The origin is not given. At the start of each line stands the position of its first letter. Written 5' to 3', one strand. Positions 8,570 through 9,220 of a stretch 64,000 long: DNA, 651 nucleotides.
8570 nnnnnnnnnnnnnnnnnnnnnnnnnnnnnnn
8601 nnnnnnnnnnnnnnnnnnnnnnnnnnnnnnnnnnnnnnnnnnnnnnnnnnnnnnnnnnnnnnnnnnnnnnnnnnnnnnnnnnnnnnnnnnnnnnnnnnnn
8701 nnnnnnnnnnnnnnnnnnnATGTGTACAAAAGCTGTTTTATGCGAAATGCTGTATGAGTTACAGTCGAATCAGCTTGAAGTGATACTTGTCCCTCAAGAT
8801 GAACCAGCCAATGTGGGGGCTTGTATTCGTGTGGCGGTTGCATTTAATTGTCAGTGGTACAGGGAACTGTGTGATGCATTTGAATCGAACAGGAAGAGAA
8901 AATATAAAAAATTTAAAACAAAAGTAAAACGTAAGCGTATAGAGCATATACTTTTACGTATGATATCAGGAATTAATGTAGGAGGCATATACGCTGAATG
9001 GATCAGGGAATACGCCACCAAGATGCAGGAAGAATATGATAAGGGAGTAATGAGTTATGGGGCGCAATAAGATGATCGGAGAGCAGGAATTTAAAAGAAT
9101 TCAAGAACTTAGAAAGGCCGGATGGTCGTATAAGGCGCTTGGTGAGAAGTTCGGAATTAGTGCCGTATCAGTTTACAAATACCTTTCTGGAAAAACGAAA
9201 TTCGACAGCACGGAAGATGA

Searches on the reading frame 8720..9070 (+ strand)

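Call 35: search_protein_families(library=phrogs, proteins=[window:8720-9070:+], max_evalue=0.001)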
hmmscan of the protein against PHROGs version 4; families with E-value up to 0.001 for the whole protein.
window:8720-9070:+ (116 aa): 0 families

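Call 90: search_protein_families(library=pfam, proteins=[window:8720-9070:+], max_evalue=0.01)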
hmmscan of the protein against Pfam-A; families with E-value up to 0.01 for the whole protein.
window:8720-9070:+ (116 aa): 1 family
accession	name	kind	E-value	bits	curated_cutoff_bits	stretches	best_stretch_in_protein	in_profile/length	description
PF00588.24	SpoU_methylase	-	0.0074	16.8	29.7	0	19-45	2-28/142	SpoU rRNA Methylase family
